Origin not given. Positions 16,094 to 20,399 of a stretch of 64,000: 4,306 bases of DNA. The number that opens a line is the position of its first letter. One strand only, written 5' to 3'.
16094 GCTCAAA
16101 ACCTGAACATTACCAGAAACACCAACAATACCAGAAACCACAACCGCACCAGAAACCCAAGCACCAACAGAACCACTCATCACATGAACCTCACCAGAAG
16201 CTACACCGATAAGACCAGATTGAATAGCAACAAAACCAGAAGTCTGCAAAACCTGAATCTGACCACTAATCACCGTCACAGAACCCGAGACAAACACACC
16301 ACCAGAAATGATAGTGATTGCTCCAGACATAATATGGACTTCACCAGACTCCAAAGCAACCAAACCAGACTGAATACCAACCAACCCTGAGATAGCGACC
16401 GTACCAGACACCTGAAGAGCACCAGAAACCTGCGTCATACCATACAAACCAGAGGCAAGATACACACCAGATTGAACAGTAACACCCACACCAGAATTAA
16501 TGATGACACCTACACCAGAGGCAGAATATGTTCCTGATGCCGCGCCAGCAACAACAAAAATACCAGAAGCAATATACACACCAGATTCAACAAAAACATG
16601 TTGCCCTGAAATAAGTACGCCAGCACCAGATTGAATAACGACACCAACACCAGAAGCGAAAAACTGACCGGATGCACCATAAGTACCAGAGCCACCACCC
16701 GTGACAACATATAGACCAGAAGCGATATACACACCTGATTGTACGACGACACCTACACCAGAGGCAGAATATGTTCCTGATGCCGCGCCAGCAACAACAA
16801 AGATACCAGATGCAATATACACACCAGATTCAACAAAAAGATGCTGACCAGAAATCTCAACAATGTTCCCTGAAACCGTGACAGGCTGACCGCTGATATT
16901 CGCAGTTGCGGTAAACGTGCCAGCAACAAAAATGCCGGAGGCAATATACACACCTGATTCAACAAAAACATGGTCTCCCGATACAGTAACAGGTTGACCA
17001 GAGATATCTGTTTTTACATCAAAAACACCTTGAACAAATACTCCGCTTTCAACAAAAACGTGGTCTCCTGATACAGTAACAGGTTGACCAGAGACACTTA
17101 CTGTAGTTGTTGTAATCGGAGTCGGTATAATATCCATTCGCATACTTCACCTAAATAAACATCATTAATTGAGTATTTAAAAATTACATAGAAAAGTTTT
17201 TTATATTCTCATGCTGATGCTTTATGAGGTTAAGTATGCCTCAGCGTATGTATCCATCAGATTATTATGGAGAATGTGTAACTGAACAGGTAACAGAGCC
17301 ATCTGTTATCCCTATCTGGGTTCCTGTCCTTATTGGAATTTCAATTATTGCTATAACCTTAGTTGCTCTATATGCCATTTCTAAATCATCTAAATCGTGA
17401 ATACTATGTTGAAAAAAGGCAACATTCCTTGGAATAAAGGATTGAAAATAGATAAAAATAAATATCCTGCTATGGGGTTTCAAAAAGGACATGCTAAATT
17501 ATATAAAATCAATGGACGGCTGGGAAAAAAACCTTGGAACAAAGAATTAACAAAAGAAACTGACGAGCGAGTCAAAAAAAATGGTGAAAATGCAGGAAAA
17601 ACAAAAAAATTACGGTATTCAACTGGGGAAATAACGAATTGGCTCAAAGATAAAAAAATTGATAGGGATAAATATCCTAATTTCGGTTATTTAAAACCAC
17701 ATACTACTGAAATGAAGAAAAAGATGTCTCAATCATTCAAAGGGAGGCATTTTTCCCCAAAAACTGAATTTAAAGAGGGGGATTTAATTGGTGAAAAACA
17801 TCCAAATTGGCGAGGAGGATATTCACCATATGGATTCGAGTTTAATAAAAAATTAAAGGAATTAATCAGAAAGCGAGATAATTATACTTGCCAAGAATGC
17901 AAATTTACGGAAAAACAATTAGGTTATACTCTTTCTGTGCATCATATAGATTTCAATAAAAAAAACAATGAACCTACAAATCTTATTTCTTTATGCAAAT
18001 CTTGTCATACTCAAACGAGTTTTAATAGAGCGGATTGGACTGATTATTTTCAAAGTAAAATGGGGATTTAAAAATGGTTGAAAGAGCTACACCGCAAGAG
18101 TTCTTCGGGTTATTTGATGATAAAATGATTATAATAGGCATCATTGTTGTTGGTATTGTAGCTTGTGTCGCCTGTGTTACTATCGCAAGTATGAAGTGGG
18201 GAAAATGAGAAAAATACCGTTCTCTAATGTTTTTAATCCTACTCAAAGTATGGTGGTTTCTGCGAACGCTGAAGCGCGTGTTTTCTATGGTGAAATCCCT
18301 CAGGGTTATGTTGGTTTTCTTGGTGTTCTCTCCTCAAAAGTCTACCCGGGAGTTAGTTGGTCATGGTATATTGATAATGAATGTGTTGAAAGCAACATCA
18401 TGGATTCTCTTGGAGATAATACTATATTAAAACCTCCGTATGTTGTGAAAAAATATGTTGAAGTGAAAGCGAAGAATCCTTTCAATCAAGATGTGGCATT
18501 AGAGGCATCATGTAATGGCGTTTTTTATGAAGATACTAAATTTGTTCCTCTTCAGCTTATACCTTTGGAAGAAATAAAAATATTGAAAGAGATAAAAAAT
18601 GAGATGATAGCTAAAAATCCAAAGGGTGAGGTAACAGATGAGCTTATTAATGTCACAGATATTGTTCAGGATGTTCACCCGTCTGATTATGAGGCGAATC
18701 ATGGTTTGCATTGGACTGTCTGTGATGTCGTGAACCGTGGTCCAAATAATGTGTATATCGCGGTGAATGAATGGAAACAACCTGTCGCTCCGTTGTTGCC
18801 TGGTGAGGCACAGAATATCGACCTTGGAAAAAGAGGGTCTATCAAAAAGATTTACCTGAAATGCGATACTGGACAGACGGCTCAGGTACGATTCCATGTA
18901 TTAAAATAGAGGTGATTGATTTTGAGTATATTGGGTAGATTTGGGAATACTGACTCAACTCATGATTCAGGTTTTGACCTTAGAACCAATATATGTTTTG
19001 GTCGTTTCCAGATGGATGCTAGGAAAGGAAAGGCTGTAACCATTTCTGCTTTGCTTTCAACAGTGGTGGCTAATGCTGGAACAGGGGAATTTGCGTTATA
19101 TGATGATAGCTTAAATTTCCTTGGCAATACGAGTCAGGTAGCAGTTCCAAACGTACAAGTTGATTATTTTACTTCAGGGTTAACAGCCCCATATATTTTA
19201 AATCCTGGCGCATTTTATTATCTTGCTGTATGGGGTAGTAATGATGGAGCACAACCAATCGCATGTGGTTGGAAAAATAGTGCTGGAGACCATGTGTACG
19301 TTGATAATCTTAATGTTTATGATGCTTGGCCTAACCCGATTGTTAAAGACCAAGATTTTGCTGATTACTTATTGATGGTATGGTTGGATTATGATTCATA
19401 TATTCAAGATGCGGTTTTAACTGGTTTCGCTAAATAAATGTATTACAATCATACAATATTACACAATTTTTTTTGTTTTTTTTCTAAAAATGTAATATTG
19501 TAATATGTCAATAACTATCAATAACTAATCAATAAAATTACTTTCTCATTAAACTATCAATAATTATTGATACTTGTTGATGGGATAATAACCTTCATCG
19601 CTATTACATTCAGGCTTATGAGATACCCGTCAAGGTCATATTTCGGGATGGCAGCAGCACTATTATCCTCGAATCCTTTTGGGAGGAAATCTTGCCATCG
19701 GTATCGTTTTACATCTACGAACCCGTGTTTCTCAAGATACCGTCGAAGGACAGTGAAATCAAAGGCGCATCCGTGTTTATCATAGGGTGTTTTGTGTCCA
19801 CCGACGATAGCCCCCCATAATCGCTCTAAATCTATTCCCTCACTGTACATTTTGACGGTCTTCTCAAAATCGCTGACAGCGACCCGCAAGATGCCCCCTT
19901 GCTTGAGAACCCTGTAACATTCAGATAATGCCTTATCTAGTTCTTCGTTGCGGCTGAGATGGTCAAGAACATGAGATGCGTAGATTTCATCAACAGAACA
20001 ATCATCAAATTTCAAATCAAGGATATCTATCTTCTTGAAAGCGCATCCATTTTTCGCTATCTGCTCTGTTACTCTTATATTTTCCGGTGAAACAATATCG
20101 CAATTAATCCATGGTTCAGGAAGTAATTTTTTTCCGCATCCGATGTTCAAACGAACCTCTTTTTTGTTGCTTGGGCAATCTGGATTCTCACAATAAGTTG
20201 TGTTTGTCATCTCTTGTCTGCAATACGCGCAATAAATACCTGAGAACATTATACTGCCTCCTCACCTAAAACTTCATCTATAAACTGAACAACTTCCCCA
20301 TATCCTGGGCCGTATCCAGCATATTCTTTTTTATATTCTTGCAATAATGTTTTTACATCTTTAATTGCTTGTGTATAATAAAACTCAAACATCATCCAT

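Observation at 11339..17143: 1934-aa giant protein made of SG-punctuated Val/Ile beta-units, encoded by perfect 654-bp x3 and 213-bp x3 tandem DNA repeats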

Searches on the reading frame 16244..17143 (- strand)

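Call 93: search_protein_families(library=pfam, proteins=[window:16244-17143:-], max_evalue=10)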
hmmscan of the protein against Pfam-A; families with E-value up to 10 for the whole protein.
window:16244-17143:- (300 aa): 6 families
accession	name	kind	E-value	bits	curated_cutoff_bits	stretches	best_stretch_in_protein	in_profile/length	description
PF19219.5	CoV_NSP15_N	-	0.03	15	27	1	21-47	23-49/61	Coronavirus replicase NSP15, N-terminal oligomerisation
PF22200.2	ExsA_N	-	0.23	12.3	27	0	54-77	23-46/136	ExsA N-terminal regulatory domain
PF10698.15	DUF2505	-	0.53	10.8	26.9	0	12-31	91-110/158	Protein of unknown function (DUF2505)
PF14602.12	Hexapep_2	-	1.5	9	27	2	216-234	13-31/34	Hexapeptide repeat of succinyl-transferase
PF22239.2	DUF6947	-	2.4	8.8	27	1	120-172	18-68/134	Domain of unknown function (DUF6947)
PF05488.18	PAAR_motif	-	9.1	7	27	1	13-59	16-62/70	PAAR motif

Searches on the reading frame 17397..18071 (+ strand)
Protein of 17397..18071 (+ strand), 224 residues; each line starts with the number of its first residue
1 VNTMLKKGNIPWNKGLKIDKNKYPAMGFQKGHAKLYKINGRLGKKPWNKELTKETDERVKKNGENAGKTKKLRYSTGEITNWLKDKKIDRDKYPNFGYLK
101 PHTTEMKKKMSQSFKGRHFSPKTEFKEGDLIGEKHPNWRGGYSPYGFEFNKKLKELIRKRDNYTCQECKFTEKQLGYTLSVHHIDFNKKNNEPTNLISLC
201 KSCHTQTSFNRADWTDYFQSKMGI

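Call 7: search_protein_families(library=pfam, proteins=[window:17397-18071:+], max_evalue=0.01)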
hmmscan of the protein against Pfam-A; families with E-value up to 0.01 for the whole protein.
window:17397-18071:+ (224 aa): 2 families
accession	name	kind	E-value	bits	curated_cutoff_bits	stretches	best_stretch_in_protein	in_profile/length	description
PF01844.29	HNH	-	2.9e-07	30.9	21.4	1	165-206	1-43/47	HNH endonuclease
PF13392.12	HNH_3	-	0.0018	18.3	24.8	1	180-199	20-39/46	HNH endonuclease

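Call 8: search_protein_families(library=phrogs, proteins=[window:17397-18071:+], max_evalue=0.01)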
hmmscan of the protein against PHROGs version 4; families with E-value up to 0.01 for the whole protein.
window:17397-18071:+ (224 aa): 28 families (the best 25 are shown)
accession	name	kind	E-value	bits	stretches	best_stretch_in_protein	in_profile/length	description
phrog_8446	-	DNA, RNA and nucleotide metabolism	4e-20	73.4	1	75-206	85-194/211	HNH endonuclease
phrog_8048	-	DNA, RNA and nucleotide metabolism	3.9e-12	46.9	1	150-206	164-224/273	HNH endonuclease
phrog_144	-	DNA, RNA and nucleotide metabolism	4.9e-12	46.8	1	148-207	70-132/175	HNH endonuclease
phrog_1271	-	DNA, RNA and nucleotide metabolism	1.8e-11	45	1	134-210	247-318/361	HNH endonuclease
phrog_119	-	DNA, RNA and nucleotide metabolism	7.6e-11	42.5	1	151-215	192-262/443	HNH endonuclease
phrog_589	-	DNA, RNA and nucleotide metabolism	5.6e-10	40.3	1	150-207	79-138/179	HNH endonuclease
phrog_10822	-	DNA, RNA and nucleotide metabolism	1e-09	39.4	1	151-208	89-148/245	HNH endonuclease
phrog_5956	-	DNA, RNA and nucleotide metabolism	1.5e-08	35.4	1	149-208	46-108/138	HNH endonuclease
phrog_14736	-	DNA, RNA and nucleotide metabolism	2.8e-07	31.4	1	150-208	23-79/202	HNH endonuclease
phrog_333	-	DNA, RNA and nucleotide metabolism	3.4e-07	31.5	1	151-209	23-80/138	HNH endonuclease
phrog_740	-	DNA, RNA and nucleotide metabolism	3.5e-07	30.5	1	149-212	25-89/332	HNH endonuclease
phrog_25862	-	DNA, RNA and nucleotide metabolism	4.6e-06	28.1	1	146-205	74-133/149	HNH endonuclease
phrog_7785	-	DNA, RNA and nucleotide metabolism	6.2e-06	27.3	1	150-209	58-113/147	HNH endonuclease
phrog_4581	-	head and packaging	3.4e-05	24.4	1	151-207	54-108/395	terminase small subunit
phrog_21964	-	DNA, RNA and nucleotide metabolism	0.00011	22.9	1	47-207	60-211/244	HNH endonuclease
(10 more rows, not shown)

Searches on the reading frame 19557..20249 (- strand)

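Call 7: search_protein_families(library=pfam, proteins=[window:19557-20249:-], max_evalue=0.01)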
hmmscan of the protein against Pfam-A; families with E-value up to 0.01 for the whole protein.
window:19557-20249:- (230 aa): 7 families
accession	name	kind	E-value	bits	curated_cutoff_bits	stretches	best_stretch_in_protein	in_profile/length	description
PF08241.18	Methyltransf_11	-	3.5e-12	47.2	21.2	1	36-121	3-93/95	Methyltransferase domain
PF13649.12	Methyltransf_25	-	2.6e-08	34.9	27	1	54-119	30-97/97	Methyltransferase domain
PF08242.18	Methyltransf_12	-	4.1e-06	27.9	30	1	54-121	29-98/98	Methyltransferase domain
PF13847.12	Methyltransf_31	-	1.7e-05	25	27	1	54-127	37-113/145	Methyltransferase domain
PF13489.12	Methyltransf_23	-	0.0011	19.2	27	1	68-180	80-162/164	Methyltransferase domain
PF05148.21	Methyltransf_8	-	0.0013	19.1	27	1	31-126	74-161/219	Hypothetical methyltransferase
PF01209.24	Ubie_methyltran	-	0.0024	17.7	20.1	1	68-123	99-151/233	ubiE/COQ5 methyltransferase family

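Call 8: search_protein_families(library=phrogs, proteins=[window:19557-20249:-], max_evalue=0.01)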
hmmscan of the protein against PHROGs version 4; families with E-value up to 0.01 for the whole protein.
window:19557-20249:- (230 aa): 5 families
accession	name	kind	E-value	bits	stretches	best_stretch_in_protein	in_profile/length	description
phrog_6636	-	other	1.1e-06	29.2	1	76-139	63-123/177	methyltransferase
phrog_22502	-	other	3.9e-06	27.8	1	72-127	125-177/276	methyltransferase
phrog_6151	-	other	0.0011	19.8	1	95-147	34-86/117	DNA methyltransferase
phrog_954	-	other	0.0018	18.5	1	95-145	137-187/229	DNA methyltransferase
phrog_4752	-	other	0.0098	16.2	0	53-124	84-159/241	tRNA methyltransferase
